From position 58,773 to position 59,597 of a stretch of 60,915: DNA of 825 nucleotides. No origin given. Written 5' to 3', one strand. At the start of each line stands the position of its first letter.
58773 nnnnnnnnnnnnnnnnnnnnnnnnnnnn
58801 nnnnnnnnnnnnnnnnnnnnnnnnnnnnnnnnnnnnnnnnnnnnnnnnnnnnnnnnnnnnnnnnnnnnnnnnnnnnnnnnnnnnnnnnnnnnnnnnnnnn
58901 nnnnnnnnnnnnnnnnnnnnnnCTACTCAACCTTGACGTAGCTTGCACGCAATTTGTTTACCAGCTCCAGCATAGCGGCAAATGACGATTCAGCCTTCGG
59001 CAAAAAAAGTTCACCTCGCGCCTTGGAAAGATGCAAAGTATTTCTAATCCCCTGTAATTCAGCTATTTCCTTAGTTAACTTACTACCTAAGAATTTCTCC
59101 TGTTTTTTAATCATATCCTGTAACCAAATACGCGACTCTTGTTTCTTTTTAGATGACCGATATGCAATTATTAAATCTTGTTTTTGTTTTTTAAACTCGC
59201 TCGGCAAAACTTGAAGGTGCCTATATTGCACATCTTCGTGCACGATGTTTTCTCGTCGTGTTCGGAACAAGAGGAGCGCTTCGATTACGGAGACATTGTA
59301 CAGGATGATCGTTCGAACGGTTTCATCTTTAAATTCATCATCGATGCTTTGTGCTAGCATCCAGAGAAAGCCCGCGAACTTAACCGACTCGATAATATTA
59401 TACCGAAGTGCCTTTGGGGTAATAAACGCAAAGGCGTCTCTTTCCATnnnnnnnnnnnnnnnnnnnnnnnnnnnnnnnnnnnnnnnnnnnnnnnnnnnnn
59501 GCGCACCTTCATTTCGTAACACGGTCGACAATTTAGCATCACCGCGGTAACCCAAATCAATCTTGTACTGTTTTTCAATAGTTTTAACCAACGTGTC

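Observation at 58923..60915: RM operon extended by a small basic protein and a HEPN-like protein: possible guarded defence system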

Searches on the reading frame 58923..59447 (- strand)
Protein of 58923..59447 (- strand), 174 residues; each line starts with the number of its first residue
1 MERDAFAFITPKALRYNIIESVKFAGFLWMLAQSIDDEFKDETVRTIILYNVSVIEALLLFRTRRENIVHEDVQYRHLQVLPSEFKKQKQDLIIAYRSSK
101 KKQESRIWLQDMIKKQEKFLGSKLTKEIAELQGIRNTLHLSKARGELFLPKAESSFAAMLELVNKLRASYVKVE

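Call 3: search_protein_families(library=pfam, proteins=[window:58923-59447:-], max_evalue=1)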
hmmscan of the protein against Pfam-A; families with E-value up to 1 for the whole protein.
window:58923-59447:- (174 aa): 1 family
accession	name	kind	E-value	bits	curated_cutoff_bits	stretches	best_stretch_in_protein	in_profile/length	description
PF12358.13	DUF3644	-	0.068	13.2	27.6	1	82-138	42-101/183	Domain of unknown function (DUF3644)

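Call 4: search_protein_families(library=padloc, proteins=[window:58923-59447:-], max_evalue=1)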
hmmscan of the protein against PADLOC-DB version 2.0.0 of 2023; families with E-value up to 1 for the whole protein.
window:58923-59447:- (174 aa): 0 families

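Call 5: search_protein_families(library=ncbifam, proteins=[window:58923-59447:-], max_evalue=1)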
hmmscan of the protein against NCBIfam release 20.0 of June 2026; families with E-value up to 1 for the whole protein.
window:58923-59447:- (174 aa): 0 families

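Call 15: find_homologous_proteins(query=window:58923-59447:-)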
Query window:58923-59447:- (174 aa): 15 proteins with E <= 0.001 among 66 candidates.
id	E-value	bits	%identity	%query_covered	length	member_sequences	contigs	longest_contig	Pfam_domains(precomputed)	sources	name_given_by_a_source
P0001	2.2e-104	364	100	100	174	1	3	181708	-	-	-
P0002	8.0e-56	206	59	96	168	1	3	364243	-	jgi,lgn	jgi:hypothetical protein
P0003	1.5e-50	189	53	99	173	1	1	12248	-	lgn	-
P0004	5.4e-49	184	51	99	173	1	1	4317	-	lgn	-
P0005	3.7e-45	172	49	99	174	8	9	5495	-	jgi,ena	-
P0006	5.0e-45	171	48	99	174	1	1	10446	-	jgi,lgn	-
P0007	1.4e-42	163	49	96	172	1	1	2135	-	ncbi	-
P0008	2.2e-41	159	45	96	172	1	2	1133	-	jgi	-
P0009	4.5e-41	158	48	96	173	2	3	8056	-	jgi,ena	-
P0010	4.4e-34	136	61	60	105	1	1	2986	-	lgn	-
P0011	5.3e-34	135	41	95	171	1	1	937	-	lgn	-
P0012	1.6e-24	105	36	97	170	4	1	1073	-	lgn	-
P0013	1.5e-22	98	45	61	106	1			-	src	-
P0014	2.0e-21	95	37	94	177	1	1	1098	-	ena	-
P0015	2.0e-17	82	36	94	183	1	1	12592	-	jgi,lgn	jgi:hypothetical protein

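Call 18: find_encoding_contigs(protein=P0002, flank=10000, max_places=3)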
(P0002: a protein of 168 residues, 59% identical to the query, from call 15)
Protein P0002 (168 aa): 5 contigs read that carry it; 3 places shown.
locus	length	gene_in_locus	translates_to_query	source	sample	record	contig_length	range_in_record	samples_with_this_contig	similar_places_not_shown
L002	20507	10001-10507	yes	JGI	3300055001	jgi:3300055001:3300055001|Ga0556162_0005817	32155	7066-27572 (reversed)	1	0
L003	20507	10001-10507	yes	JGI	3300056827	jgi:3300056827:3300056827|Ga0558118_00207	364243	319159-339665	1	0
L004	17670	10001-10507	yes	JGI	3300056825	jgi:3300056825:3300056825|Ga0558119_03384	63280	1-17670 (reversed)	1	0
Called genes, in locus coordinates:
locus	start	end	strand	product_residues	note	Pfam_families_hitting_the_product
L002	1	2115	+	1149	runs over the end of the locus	PF09565:RE_NgoFVII (faint), PF13091:PLDc_2, PF04851:ResIII (weak), PF00176:SNF2-rel_dom, PF00271:Helicase_C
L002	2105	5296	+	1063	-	PF20465:MmeI_hel (weak), PF02384:N6_Mtase (faint), PF20473:MmeI_Mtase, PF07669:Eco57I, PF12950:TaqI_C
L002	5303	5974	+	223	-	-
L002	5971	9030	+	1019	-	-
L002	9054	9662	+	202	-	-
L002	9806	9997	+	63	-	-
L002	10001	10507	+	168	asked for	-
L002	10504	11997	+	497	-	PF11074:DUF2779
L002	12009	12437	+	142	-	-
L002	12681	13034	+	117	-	-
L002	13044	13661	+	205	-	PF13328:HD_4, PF01966:HD (weak)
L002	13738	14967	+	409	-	PF09903:DUF2130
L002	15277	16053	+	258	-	-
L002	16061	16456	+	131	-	PF18936:DUF5684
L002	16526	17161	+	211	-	PF12686:DUF3800 (weak)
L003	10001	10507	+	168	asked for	-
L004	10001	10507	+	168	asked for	-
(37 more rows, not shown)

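Call 19: find_encoding_contigs(protein=P0003, flank=10000, max_places=3)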
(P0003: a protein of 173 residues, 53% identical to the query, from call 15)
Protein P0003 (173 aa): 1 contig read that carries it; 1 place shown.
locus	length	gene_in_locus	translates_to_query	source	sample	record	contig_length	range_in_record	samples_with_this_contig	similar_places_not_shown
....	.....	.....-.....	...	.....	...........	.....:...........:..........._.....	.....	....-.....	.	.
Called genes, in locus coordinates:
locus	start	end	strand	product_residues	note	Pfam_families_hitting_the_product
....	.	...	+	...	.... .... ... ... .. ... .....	-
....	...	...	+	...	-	-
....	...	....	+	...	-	-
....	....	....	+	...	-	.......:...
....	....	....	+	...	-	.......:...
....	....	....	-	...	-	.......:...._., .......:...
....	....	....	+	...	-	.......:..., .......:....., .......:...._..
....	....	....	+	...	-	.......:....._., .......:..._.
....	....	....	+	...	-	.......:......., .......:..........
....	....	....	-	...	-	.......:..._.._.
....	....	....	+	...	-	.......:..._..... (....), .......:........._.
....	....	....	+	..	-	-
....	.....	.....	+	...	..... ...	-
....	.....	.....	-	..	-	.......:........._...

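Call 20: find_encoding_contigs(protein=P0006, flank=10000, max_places=2)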
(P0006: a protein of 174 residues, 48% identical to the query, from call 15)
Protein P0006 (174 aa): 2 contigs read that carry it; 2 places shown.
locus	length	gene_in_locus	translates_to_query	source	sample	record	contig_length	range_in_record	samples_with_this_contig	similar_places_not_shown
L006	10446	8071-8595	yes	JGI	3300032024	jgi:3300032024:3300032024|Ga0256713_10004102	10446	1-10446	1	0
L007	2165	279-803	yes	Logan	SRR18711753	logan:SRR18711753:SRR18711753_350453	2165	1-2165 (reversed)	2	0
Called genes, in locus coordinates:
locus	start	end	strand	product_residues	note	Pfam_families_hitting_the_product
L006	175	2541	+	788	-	PF04313:HSDR_N (faint), PF13588:HSDR_N_2 (weak), PF00270:DEAD, PF04851:ResIII, PF18766:SWI2_SNF2, PF00271:Helicase_C (weak), PF08463:EcoEI_R_C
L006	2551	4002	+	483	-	PF12161:HsdM_N, PF02384:N6_Mtase, PF01170:UPF0020 (weak), PF07669:Eco57I (weak)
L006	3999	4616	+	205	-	-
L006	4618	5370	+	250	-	PF14337:Abi_alpha (weak)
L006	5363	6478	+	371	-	PF01420:Methylase_S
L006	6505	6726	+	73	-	-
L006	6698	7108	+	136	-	PF10097:DUF2335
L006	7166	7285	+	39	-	-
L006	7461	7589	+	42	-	-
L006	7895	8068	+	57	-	-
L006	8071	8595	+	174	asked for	-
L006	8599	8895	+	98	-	PF22168:DIP2311-like_C (weak)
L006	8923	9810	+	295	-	PF01636:APH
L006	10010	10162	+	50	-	-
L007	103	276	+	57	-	-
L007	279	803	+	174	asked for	-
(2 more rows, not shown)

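Call 21: find_encoding_contigs(protein=P0009, flank=10000, max_places=3)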
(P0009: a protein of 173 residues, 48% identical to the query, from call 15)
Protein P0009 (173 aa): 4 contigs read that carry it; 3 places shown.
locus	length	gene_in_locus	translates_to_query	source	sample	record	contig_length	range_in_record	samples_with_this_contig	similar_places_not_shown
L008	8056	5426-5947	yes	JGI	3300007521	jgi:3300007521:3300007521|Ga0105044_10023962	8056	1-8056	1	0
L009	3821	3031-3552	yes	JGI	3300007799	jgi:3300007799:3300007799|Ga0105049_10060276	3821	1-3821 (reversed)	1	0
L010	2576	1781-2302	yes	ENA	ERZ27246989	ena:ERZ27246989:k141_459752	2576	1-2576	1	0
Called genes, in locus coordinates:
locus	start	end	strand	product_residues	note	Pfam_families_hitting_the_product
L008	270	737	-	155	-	-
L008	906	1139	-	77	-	PF06961:DUF1294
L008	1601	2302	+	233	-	PF12686:DUF3800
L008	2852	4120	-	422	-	PF08843:AbiEii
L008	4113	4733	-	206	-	-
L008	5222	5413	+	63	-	-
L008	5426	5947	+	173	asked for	-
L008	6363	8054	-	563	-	?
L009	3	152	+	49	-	?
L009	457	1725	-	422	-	PF08843:AbiEii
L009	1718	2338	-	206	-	-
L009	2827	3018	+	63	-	-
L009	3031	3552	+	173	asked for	-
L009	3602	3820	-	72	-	?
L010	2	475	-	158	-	?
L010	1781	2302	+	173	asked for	-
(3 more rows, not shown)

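Call 22: find_encoding_contigs(protein=P0015, flank=10000, max_places=2)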
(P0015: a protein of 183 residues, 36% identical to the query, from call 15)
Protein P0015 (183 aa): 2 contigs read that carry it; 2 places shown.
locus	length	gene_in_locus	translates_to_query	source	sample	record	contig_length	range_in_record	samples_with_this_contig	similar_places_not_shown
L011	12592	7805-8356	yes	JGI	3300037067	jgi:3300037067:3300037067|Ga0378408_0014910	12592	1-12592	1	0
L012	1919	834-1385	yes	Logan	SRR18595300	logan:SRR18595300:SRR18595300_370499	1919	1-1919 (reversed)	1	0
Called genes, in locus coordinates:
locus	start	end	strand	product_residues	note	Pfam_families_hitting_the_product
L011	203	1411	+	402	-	-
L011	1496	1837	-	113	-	PF00453:Ribosomal_L20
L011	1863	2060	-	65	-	PF01632:Ribosomal_L35p (weak)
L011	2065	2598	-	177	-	PF05198:IF3_N, PF00707:IF3_C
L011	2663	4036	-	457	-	PF02878:PGM_PMM_I, PF02879:PGM_PMM_II, PF02880:PGM_PMM_III, PF00408:PGM_PMM_IV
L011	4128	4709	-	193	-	-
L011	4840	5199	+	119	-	-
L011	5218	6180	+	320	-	-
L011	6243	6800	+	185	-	PF01928:CYTH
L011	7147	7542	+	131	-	PF16677:GP3_package (weak)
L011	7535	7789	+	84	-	-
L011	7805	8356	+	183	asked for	-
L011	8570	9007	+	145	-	-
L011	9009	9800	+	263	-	-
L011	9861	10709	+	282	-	-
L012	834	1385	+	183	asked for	-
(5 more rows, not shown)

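Call 23: find_encoding_contigs(protein=P0005, flank=10000, max_places=4)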
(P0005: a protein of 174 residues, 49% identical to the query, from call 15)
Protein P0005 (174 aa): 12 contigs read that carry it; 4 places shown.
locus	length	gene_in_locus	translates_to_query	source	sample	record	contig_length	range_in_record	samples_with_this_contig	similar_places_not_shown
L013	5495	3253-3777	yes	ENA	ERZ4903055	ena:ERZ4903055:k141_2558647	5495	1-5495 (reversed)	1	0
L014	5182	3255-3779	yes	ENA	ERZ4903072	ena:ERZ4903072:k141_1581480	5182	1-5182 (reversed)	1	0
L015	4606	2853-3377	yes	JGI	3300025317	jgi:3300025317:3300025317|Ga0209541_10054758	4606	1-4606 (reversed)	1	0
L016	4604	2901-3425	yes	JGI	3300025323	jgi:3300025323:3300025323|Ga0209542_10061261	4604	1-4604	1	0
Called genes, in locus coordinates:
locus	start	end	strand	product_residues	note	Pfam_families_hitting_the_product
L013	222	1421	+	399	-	PF13651:EcoRI_methylase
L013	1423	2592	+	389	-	PF03235:GmrSD_N, PF01844:HNH (weak)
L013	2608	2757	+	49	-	PF17173:DUF5129 (weak)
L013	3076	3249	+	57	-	-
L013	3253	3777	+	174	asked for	-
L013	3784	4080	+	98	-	PF06163:DUF977 (weak), PF13412:HTH_24 (weak), PF22168:DIP2311-like_C (weak), PF04703:FaeA (weak)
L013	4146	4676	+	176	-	-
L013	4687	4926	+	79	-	-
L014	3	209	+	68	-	?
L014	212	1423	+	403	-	PF13651:EcoRI_methylase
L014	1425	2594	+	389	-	PF03235:GmrSD_N, PF01844:HNH (weak)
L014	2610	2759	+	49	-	PF17173:DUF5129 (weak)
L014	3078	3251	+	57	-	-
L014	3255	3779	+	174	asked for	-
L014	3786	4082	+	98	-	PF06163:DUF977 (weak), PF13412:HTH_24 (weak), PF22168:DIP2311-like_C (weak), PF04703:FaeA (weak)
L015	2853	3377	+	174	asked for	-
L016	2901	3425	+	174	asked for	-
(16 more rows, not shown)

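Call 29: search_protein_families(library=phrogs, proteins=[window:58923-59447:-], max_evalue=1)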
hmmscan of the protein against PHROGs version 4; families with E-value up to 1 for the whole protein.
window:58923-59447:- (174 aa): 1 family
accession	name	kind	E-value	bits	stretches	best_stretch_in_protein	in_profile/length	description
phrog_32442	-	unknown function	0.092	14.1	1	7-45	13-51/106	-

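Call 33: search_protein_representatives(alignment_id=A1)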
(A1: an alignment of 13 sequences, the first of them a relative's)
Query: 13 sequences, 172 profile positions. Proteins with E-value up to 0.001 (for the whole library): 252; up to 1e-10: 86; up to 1e-30: 13. The best 150 are listed.
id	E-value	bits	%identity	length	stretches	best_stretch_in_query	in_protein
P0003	5.6e-74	264.0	-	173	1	1-172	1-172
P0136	2.4e-62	226.1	-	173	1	1-170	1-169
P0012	6.5e-59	214.9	-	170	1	1-171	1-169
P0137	4.0e-56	205.9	-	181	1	4-170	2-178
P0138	8.6e-53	195.0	-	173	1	1-168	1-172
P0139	2.1e-49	183.9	-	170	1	1-170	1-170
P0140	1.3e-48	181.4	-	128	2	101-172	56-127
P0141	8.6e-48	178.7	-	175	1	1-168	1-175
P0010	3.7e-40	153.9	-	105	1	1-104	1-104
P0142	4.4e-39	150.4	-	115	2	1-74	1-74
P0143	1.2e-36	142.4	-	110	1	59-167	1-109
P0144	3.9e-36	140.8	-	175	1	1-170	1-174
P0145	2.4e-35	138.2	-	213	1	1-159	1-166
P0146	2.8e-30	121.7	-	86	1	1-78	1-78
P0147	8.1e-30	120.2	-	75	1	1-70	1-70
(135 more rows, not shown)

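Call 42: search_solved_structures(query=A4, max_evalue=10)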
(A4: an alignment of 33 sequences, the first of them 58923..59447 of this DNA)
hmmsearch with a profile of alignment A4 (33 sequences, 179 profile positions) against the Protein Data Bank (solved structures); distinct sequences matched with E-value up to 10: 3.
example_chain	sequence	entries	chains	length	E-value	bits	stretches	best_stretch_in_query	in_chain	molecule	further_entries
8y6q_N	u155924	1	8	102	0.19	14.7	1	106-176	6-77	Caspase Dronc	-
3dwl_D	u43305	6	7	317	0.2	14.6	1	123-177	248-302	Actin-related protein 2/3 complex subunit 2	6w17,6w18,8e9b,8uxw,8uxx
9dnx_D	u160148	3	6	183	0.95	12.4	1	39-65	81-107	Proton-transporting V-type ATPase complex assembly regulator TMEM9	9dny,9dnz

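Call 48: predict_structure(alignment_id=A4)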
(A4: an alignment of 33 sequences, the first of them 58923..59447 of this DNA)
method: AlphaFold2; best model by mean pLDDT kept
length: 174 residues; sequences in the alignment: 33
mean_pLDDT: 91.5   pTM: 0.83
mean pLDDT of the five models: 91.5, 91.3, 91.1, 89.9, 89.8
residues with pLDDT >= 90: 134; 70-90: 34; 50-70: 5; < 50: 1
segments of 3 or more residues with pLDDT < 50: none
pLDDT, mean of each block of 10 residues (from residue 1): 80 95 96 93 95 97 94 90 87 91 91 96 97 87 87 97 94 57
secondary structure, 60 per line:
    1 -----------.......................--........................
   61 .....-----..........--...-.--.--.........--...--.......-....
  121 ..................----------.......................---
elements in order: H12-34 H37-65 E71-80 E93-101 H109-115 H117-138 H149-171

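Call 52: fold_search(model_id=the predicted structure, library=pdb)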
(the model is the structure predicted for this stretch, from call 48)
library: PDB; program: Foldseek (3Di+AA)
matches with E <= 10: 170; with E <= 0.001: 0
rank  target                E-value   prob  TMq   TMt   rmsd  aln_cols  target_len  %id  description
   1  1ylm_A                3.7e-02  1.00  0.52  0.61   6.5       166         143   14  Structure of Cytosolic Protein of Unknown Function YutE from Bacillus subtilis (released 2005-03-01)
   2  7bxo_H                4.2e-02  1.00  0.56  0.72   3.2       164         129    8  Crystal structure of the toxin-antitoxin with AMP-PNP (released 2020-09-30)
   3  5yep_B                8.8e-02  1.00  0.55  0.69   6.2       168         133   10  Crystal structure of SO_3166-SO_3165 from Shewanella oneidensis (released 2018-03-28)
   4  7ae8_D                9.8e-02  0.96  0.42  0.48  10.9       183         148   11  Crystal structure of HEPN(R102A) toxin (released 2020-12-30)
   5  7ae8_C                1.0e-01  0.95  0.43  0.50  10.9       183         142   11  Crystal structure of HEPN(R102A) toxin (released 2020-12-30)
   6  7ae6_B                1.2e-01  0.95  0.42  0.49   8.6       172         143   12  Crystal structure of di-AMPylated HEPN(R102A) toxin (released 2020-12-30)
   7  6m6w_D                1.3e-01  1.00  0.51  0.66   4.3       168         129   10  Crystal structure the toxin-antitoxin MntA-HpeT mutant-Y104A (released 2020-09-30)
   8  7bxo_F                1.9e-01  0.97  0.45  0.58   4.6       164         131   10  Crystal structure of the toxin-antitoxin with AMP-PNP (released 2020-09-30)
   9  7ae6_A                2.0e-01  0.90  0.42  0.48   9.2       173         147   10  Crystal structure of di-AMPylated HEPN(R102A) toxin (released 2020-12-30)
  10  7w5z_C3               2.1e-01  0.60  0.34  0.14  10.2       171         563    8  Cryo-EM structure of Tetrahymena thermophila mitochondrial complex IV, composite dimer model (released 2022-04-06)
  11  6m6u_H                2.2e-01  0.99  0.53  0.67   3.5       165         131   10  Crystal structure the toxin-antitoxin MntA-HpeT mutant-D39ED41E (released 2020-09-30)
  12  5owv_C                2.6e-01  0.12  0.17  0.06  26.6       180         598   11  An oligomerised bacterial dynamin pair provides a mechanism for the long-range sensing and tethering of membranes (released 2018-09-05)
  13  8jbb_B                3.0e-01  0.57  0.39  0.18   9.4       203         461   18  Crystal Structure of the Csm6 from Thermus thermophilus HB8 in complex with A2>p (released 2023-12-13)
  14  8iep_D                3.0e-01  0.21  0.27  0.19  16.7       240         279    9  Cryo-EM structure of GPR156C/D of G-protein free GPR156 (local refine) (released 2024-02-14)
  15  2hsb                  3.5e-01  0.95  0.46  0.61   6.0       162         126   10  Crystal structure of a hepn domain containing protein (af_0298) from archaeoglobus fulgidus at 1.95 A resolution (released 2006-08-15)
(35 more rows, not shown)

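Call 59: search_protein_families(library=pfam, alignment_id=A4, max_evalue=10)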
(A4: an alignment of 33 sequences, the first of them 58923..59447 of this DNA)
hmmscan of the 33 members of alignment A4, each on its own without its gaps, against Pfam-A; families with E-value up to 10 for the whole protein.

A. member 1, window:58923-59447:- (174 aa): 1 family
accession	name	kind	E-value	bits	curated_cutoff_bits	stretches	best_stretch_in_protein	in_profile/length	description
PF12358.13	DUF3644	-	0.068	13.2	27.6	1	82-138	42-101/183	Domain of unknown function (DUF3644)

B. families by the number of members that match (of 33 scanned): 16 families
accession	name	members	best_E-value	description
PF23534.1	Microp_apicomplexa_20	2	0.6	Apicomplexa microprotein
PF23305.1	DUF7082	1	0.01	Domain of unknown function (DUF7082)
PF01025.24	GrpE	1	0.017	GrpE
PF08294.17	TIM21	1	0.02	TIM21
PF12358.13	DUF3644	1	0.068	Domain of unknown function (DUF3644)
PF18734.6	HEPN_AbiU2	1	0.078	AbiU2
PF02091.20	tRNA-synt_2e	1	0.089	Glycyl-tRNA synthetase alpha subunit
PF01080.22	Presenilin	1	0.1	Presenilin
PF23313.1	4HB_KIF14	1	0.14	KIF14 four-helical bundle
PF05657.16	DUF806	1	0.15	Protein of unknown function (DUF806)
PF18139.7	LSDAT_euk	1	0.16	SLOG in TRPM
PF16829.10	ATR13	1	0.19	Avirulence protein ATR13, RxLR effector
PF09622.15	DUF2391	1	0.21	Putative integral membrane protein (DUF2391)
PF10607.14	CTLH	1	0.34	CTLH/CRA C-terminal to LisH motif domain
PF21354.3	STAT_linker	1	0.64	Signal transducer and activator of transcription, linker domain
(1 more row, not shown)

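Call 89: fold_search(model_id=the predicted structure, library=viral)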
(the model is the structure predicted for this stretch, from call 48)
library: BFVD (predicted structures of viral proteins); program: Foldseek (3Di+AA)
matches with E <= 10: 203; with E <= 0.001: 0
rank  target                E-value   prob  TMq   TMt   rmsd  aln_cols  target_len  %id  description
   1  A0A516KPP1            8.1e-02  0.97  0.47  0.49   8.4       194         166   15  (no name in the UniProt tables at hand)
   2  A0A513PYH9            1.1e-01  0.30  0.23  0.17  14.7       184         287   10  Major capsid protein (Fragment) [Suid betaherpesvirus 2]
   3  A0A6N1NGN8            1.2e-01  0.47  0.26  0.10  18.1       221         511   11  Putative ORFan [Tupanvirus deep ocean]
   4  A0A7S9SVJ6            2.0e-01  0.33  0.26  0.22  21.5       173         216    9  (no name in the UniProt tables at hand)
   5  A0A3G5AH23            2.6e-01  0.21  0.22  0.28  16.1       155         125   15  Uncharacterized protein [Satyrvirus sp.]
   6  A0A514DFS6            2.8e-01  0.07  0.13  0.07  19.5       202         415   11  (no name in the UniProt tables at hand)
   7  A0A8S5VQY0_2          3.6e-01  0.11  0.16  0.05  17.8       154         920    7  (no name in the UniProt tables at hand)
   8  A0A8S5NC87            3.8e-01  0.89  0.52  0.47   9.9       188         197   12  Uncharacterized protein [Siphoviridae sp. ctwWa4]
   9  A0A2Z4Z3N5            5.9e-01  0.06  0.14  0.04  14.4       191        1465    9  (no name in the UniProt tables at hand)
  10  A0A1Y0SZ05            6.6e-01  0.21  0.19  0.29  13.7       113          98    9  Uncharacterized protein [Pseudomonas phage Phabio]
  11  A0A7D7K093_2          7.7e-01  0.23  0.29  0.05  16.4       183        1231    9  Structural protein [Flavobacterium phage vB_FspP_elemoC_14-1A]
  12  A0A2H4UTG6            8.1e-01  0.07  0.17  0.10  13.8       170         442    7  Uncharacterized protein [Bodo saltans virus]
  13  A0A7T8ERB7            8.6e-01  0.08  0.18  0.16  17.2       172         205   10  Uncharacterized protein [Flavobacterium phage vB_FspM_immuto_2-6A]
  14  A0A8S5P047            9.1e-01  0.18  0.28  0.31  18.7       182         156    8  Uncharacterized protein [Myoviridae sp. ctLnO19]
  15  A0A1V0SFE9            9.1e-01  0.09  0.20  0.23  16.6       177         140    8  Uncharacterized protein [Hokovirus HKV1]
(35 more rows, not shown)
